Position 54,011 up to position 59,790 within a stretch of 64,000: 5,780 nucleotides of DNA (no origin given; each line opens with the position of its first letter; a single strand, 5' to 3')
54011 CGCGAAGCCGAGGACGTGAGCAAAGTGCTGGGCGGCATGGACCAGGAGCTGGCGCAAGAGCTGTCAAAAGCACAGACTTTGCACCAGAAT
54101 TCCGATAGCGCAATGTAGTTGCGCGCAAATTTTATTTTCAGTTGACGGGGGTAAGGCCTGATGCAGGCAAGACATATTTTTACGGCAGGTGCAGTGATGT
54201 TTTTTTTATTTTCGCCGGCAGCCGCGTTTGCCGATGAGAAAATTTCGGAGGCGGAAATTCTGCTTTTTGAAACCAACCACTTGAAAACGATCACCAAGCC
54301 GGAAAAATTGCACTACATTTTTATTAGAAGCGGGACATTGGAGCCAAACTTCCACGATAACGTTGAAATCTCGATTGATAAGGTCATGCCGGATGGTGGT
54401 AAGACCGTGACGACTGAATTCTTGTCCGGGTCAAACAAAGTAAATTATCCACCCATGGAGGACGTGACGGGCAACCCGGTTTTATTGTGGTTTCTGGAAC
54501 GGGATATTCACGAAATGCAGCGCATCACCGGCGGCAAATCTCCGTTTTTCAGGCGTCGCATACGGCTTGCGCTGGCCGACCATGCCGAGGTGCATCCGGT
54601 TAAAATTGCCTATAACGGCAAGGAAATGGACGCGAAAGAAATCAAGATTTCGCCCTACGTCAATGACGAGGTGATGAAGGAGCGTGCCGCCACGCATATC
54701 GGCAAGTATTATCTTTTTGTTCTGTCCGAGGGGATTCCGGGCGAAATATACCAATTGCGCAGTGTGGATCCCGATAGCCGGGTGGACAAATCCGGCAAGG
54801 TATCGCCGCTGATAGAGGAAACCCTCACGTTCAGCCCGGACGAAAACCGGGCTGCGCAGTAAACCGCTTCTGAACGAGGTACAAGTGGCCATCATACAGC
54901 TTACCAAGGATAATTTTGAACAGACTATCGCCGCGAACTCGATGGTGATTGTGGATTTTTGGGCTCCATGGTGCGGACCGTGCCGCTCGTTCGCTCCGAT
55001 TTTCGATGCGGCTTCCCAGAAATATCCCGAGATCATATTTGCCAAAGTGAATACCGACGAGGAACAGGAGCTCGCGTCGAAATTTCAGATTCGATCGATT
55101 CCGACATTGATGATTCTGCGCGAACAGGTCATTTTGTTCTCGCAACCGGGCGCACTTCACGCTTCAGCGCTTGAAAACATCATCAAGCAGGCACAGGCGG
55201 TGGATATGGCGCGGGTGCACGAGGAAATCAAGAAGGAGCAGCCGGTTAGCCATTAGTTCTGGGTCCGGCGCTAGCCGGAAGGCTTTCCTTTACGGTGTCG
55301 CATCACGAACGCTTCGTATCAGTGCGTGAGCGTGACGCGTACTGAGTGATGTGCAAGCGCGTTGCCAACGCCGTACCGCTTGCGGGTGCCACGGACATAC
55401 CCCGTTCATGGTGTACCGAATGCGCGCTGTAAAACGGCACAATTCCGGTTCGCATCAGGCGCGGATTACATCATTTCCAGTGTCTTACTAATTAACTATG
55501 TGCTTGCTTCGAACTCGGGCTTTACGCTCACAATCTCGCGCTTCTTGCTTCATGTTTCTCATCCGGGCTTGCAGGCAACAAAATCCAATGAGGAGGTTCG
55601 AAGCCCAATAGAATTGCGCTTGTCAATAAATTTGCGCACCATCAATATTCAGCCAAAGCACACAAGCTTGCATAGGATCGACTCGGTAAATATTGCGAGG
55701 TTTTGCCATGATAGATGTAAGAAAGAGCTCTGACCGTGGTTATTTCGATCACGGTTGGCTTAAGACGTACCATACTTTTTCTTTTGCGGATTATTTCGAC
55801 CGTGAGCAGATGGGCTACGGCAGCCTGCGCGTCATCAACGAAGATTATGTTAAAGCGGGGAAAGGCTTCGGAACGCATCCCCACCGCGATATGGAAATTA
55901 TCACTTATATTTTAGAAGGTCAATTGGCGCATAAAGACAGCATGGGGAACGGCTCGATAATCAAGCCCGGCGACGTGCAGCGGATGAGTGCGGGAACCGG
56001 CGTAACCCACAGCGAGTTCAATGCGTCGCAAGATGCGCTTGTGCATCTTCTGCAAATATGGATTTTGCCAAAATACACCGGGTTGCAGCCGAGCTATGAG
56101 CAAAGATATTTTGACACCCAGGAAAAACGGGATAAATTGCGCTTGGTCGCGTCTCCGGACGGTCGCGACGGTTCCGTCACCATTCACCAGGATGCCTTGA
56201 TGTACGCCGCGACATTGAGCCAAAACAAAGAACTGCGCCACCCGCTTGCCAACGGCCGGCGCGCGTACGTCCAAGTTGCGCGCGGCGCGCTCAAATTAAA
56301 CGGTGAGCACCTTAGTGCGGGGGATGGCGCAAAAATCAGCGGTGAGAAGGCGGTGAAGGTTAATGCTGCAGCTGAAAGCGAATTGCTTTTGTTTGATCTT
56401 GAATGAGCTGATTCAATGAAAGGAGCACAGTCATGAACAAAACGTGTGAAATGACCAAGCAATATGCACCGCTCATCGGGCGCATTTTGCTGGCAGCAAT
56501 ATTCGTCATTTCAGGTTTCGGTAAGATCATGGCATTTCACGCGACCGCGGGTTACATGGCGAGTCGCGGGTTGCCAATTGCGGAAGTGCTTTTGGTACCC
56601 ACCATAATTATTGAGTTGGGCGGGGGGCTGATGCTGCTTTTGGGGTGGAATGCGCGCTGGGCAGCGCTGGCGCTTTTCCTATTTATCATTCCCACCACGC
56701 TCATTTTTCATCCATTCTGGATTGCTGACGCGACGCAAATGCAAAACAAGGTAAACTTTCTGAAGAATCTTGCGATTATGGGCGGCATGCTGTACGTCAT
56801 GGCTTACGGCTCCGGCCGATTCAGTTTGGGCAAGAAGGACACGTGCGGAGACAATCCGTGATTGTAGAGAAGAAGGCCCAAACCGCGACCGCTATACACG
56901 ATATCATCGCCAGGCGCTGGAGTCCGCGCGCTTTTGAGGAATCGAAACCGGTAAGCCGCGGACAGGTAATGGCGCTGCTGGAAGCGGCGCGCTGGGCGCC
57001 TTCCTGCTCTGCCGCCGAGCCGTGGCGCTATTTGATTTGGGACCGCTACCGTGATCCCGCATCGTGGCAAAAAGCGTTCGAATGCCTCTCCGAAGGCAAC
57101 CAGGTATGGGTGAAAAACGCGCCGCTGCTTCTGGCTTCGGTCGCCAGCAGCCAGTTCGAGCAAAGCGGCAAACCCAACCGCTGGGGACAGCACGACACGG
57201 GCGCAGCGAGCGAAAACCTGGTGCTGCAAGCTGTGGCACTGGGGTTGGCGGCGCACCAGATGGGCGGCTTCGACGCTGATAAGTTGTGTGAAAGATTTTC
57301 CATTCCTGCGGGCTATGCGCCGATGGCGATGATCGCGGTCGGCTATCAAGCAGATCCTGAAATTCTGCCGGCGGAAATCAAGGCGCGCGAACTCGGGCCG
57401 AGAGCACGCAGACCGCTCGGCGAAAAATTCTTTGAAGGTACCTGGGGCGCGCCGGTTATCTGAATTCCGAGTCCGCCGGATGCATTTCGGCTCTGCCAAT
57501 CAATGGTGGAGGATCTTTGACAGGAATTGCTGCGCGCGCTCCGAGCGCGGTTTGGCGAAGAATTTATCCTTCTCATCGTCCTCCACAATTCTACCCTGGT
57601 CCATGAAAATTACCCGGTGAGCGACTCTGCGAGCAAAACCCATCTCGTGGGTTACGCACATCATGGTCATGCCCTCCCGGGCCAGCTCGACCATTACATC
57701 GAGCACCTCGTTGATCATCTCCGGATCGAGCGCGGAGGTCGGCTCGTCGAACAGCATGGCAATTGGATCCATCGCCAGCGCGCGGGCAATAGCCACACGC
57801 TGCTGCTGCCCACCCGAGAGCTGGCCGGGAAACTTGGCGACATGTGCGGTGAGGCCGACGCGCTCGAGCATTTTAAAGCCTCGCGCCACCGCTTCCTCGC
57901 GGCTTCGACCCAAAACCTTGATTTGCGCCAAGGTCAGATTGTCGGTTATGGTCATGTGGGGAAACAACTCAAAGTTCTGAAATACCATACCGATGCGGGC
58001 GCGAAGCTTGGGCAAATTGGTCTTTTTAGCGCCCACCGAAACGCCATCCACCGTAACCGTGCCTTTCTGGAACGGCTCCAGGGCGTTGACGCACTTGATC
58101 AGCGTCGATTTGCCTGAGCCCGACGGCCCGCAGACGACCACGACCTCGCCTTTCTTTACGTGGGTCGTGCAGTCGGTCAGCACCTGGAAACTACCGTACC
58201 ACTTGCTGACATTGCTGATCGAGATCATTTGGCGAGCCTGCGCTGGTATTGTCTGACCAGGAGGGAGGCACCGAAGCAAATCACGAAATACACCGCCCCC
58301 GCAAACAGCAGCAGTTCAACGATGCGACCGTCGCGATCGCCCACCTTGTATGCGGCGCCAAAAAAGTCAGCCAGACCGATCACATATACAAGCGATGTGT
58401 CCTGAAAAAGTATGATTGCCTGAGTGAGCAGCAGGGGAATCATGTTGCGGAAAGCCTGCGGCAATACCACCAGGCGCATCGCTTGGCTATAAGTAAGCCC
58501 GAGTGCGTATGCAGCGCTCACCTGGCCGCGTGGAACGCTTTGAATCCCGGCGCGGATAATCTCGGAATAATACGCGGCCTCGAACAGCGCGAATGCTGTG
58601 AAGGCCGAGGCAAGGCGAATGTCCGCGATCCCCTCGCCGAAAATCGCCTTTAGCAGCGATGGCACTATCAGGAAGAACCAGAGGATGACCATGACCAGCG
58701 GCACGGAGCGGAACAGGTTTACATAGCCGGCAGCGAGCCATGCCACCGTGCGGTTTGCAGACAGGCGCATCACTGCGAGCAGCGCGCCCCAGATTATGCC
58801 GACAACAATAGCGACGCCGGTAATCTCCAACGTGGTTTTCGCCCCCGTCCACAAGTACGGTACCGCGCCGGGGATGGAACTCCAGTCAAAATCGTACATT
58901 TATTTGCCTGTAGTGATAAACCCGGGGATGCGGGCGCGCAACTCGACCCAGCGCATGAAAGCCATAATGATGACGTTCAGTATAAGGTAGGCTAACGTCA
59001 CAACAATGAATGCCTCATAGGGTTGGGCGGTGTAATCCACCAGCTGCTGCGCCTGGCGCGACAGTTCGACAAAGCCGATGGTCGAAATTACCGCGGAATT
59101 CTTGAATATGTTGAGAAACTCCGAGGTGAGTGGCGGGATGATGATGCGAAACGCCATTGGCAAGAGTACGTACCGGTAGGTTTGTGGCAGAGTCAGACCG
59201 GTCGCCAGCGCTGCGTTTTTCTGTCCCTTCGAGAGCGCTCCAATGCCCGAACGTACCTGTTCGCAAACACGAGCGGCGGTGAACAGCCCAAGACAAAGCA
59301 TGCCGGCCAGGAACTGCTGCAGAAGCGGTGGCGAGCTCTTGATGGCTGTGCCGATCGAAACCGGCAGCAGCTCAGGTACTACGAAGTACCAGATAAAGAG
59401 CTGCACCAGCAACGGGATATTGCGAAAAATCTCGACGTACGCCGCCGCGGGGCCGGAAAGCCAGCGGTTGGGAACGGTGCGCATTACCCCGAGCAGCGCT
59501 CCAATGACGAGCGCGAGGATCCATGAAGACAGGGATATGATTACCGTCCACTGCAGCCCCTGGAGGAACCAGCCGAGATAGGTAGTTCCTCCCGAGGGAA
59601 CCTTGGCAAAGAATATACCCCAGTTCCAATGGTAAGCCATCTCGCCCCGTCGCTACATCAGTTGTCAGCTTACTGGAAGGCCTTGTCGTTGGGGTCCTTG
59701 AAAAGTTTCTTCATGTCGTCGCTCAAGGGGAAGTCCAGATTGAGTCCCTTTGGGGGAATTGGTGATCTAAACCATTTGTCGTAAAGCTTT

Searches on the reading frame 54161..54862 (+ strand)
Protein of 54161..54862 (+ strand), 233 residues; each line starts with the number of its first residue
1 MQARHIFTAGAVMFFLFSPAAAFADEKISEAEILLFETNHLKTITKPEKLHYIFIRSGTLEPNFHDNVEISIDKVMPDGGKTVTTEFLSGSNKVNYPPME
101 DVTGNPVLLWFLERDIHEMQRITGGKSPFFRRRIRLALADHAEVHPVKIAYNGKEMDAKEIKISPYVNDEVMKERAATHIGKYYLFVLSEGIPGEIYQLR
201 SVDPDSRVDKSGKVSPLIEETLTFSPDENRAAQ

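Call 3: search_protein_families(library=ncbifam, proteins=[window:54161-54862:+], max_evalue=0.001)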
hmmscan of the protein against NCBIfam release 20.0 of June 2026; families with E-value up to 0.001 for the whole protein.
window:54161-54862:+ (233 aa): 0 families

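Call 4: search_protein_families(library=pfam, proteins=[window:54161-54862:+], max_evalue=0.001)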
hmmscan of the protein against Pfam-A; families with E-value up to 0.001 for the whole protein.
window:54161-54862:+ (233 aa): 0 families

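Call 52: find_homologous_proteins(query=window:54161-54862:+, max_evalue=0.001)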
Query window:54161-54862:+ (233 aa): 170 proteins with E <= 0.001 among 539 candidates; the best 120 are listed.
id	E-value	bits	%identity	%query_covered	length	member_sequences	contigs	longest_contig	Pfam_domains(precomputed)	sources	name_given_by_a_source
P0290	2.3e-149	513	98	100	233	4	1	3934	-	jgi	jgi:hypothetical protein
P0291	6.0e-108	378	71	100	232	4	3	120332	-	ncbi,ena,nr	ncbi:MAG TPA: hypothetical protein VEG37_10455 [Burkholderiales bacterium]|nr:hypothetical protein [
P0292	6.4e-108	377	73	100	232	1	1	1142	-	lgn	-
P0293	3.3e-107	375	73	99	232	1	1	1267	-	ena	-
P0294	1.8e-106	373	73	100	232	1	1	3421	-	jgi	jgi:hypothetical protein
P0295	3.9e-103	362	75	95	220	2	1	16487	-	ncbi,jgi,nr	ncbi:MAG TPA: hypothetical protein VEG25_09490 [Burkholderiales bacterium]|nr:hypothetical protein [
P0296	6.5e-102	358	69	99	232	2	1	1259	-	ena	-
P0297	2.3e-101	356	70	97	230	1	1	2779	-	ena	-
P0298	7.7e-100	351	67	100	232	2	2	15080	-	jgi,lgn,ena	-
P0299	1.5e-98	347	68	99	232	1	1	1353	-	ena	-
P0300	1.0e-97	344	66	99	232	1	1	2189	-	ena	-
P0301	6.6e-97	341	66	99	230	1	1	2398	-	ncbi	-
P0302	3.4e-96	339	68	97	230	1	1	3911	-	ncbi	-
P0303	1.5e-95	337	65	100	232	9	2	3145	-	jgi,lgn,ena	-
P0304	2.1e-95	336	69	96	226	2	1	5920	-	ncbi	ncbi:MAG: hypothetical protein ACREVA_04335 [Burkholderiales bacterium]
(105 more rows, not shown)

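Call 63: predict_structure(alignment_id=A4)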
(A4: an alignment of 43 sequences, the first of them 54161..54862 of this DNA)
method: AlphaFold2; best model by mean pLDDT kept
length: 233 residues; sequences in the alignment: 43
mean_pLDDT: 87.5   pTM: 0.81
mean pLDDT of the five models: 87.5, 87.4, 86.9, 86.8, 86.7
residues with pLDDT >= 90: 172; 70-90: 29; 50-70: 7; < 50: 25
segments of 3 or more residues with pLDDT < 50: 1-5, 7-24
pLDDT, mean of each block of 10 residues (from residue 1): 43 45 67 96 96 96 95 95 96 94 96 96 94 96 97 95 94 88 97 97 84 85 81 47
secondary structure, 60 per line:
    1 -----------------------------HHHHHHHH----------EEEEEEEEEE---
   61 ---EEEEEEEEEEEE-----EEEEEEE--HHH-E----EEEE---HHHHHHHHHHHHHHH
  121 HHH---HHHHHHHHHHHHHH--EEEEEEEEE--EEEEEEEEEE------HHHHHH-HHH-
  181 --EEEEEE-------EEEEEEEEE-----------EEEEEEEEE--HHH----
elements in order: H30-37 E48-57 E64-75 E81-87 E99-102 H106-123 H127-140 E143-151 E154-163 H170-175 E183-188 E196-204 E216-224

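Call 67: fold_search(model_id=the predicted structure, library=pdb)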
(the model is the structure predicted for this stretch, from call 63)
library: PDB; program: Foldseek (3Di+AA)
matches with E <= 10: 1051; with E <= 0.001: 1
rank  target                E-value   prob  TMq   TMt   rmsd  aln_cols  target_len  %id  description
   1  3buu_B                3.3e-04  0.89  0.21  0.22  15.2       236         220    8  Crystal structure of LolA superfamily protein NE2245 from Nitrosomonas europaea (released 2008-01-22)
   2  4qa8                  1.4e-03  0.94  0.28  0.30  11.0       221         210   10  Crystal structure of LprF from Mycobacterium bovis (released 2014-10-22)
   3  9jg8_A                2.4e-03  0.89  0.27  0.28  13.3       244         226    7  Structure of cargo complex (BtpeA-BtaeB-BtapC) bound to the VgrG spike from the Type VI secretion system (released 2025-09-10)
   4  3buu_A                2.8e-03  0.41  0.18  0.19  16.1       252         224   10  Crystal structure of LolA superfamily protein NE2245 from Nitrosomonas europaea (released 2008-01-22)
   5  9tp6_A                4.0e-03  0.84  0.27  0.27  11.9       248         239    8  Structure of LolA3 from Porphyromonas gingivalis (released 2026-02-18)
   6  4eg9                  4.5e-03  0.69  0.27  0.27  13.9       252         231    9  1.9 Angstrom resolution crystal structure of Se-methionine hypothetical protein SAOUHSC_02783 from Staphylococcus aureus (released 2012-04-11)
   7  9tp6_B                5.6e-03  0.80  0.26  0.26  11.9       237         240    9  Structure of LolA3 from Porphyromonas gingivalis (released 2026-02-18)
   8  4z48_A                6.3e-03  0.69  0.26  0.25  11.9       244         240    9  Crystal structure of a DUF1329 family protein (DESPIG_00262) from Desulfovibrio piger ATCC 29098 at 1.75 A resolution (released 2015-04-22)
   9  8i34_A                9.3e-03  0.89  0.29  0.37  12.3       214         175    7  The crystal structure of EPD-BCP1 from a marine sponge (released 2023-08-16)
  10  6e7o_C                1.1e-02  0.85  0.26  0.36  10.8       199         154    6  Crystal structure of deglycosylated human EPDR1 (released 2019-01-23)
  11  2zf4_F                1.6e-02  0.57  0.25  0.30  13.6       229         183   10  Crystal Structure of VioE complexed with phenylpyruvic acid (released 2008-01-01)
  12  9gtx_A                1.8e-02  0.60  0.21  0.29  13.3       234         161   10  Structural and functional analysis of the Helicobacter pylori lipoprotein chaperone LolA (released 2024-12-18)
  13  4ymy                  2.1e-02  0.63  0.24  0.33  11.4       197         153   12  Crystal structure of mutant nitrobindin M75A/H76L/Q96C/M148L/H158A (NB11) from Arabidopsis thaliana (released 2015-12-30)
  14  7bbm                  2.5e-02  0.69  0.24  0.32  11.8       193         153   11  Mutant nitrobindin M75L/H76L/Q96C/M148L (NB4H) from Arabidopsis thaliana with cofactor MnPPIX (released 2021-05-26)
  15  2a13                  2.5e-02  0.54  0.22  0.30  12.0       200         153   13  X-ray structure of protein from Arabidopsis thaliana AT1G79260 (released 2005-07-12)
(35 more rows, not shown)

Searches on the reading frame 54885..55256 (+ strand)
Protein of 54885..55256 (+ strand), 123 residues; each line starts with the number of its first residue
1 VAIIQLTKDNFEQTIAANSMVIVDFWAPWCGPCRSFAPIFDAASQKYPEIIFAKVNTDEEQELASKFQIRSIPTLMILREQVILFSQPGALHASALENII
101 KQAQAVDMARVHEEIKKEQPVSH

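Call 26: search_protein_families(library=pfam, proteins=[window:54885-55256:+], max_evalue=0.00001)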
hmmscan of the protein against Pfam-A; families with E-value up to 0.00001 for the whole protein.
window:54885-55256:+ (123 aa): 5 families
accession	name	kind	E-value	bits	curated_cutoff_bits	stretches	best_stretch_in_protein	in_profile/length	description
PF00085.26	Thioredoxin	-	3.2e-29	101.4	23.5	1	3-101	2-102/103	Thioredoxin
PF13905.12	Thioredoxin_8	-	5.9e-09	36.6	27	0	19-60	2-46/94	Thioredoxin-like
PF13098.12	Thioredoxin_2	-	2.5e-07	31.4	27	1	18-99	5-103/104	Thioredoxin-like domain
PF14595.12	Thioredoxin_9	-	2.6e-07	31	25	1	19-81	42-107/129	Thioredoxin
PF04756.19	OST3_OST6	-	3.4e-06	27.1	27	1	3-80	13-104/294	OST3 / OST6 family, transporter family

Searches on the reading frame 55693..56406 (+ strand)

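Call 26: search_protein_families(library=pfam, proteins=[window:55693-56406:+], max_evalue=0.00001)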
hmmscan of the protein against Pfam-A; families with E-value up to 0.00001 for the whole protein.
window:55693-56406:+ (237 aa): 2 families
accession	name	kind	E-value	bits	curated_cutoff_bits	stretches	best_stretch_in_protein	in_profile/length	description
PF02678.22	Pirin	-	6.4e-38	129.5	26.1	1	15-124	8-108/108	Pirin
PF17954.7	Pirin_C_2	-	1.1e-32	112.4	22.9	1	151-236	1-86/86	Quercetinase C-terminal cupin domain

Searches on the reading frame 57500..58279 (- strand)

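Call 26: search_protein_families(library=pfam, proteins=[window:57500-58279:-], max_evalue=0.00001)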
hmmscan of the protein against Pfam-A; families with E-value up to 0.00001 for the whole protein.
window:57500-58279:- (259 aa): 3 families
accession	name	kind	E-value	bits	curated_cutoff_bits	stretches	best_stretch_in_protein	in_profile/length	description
PF00005.33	ABC_tran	-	2.7e-33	115.9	25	1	35-182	2-137/137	ABC transporter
PF13304.12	AAA_21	-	6.8e-10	39.9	27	0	153-213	237-300/304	AAA domain, putative AbiEii toxin, Type IV TA system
PF02463.25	SMC_N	-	6.4e-07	29.5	40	1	44-219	24-205/220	RecF/RecN/SMC N terminal domain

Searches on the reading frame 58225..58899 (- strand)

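Call 26: search_protein_families(library=pfam, proteins=[window:58225-58899:-], max_evalue=0.00001)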
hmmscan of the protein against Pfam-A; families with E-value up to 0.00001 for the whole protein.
window:58225-58899:- (224 aa): 1 family
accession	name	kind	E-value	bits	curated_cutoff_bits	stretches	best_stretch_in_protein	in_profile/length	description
PF00528.27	BPD_transp_1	-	3.8e-21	76.1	26.4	1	34-223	1-183/184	Binding-protein-dependent transport system inner membrane component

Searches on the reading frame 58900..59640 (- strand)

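Call 26: search_protein_families(library=pfam, proteins=[window:58900-59640:-], max_evalue=0.00001)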
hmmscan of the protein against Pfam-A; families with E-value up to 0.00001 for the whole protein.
window:58900-59640:- (246 aa): 1 family
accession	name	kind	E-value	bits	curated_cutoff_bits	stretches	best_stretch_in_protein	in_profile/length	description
PF00528.27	BPD_transp_1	-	2.4e-24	86.5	26.4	1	44-237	2-183/184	Binding-protein-dependent transport system inner membrane component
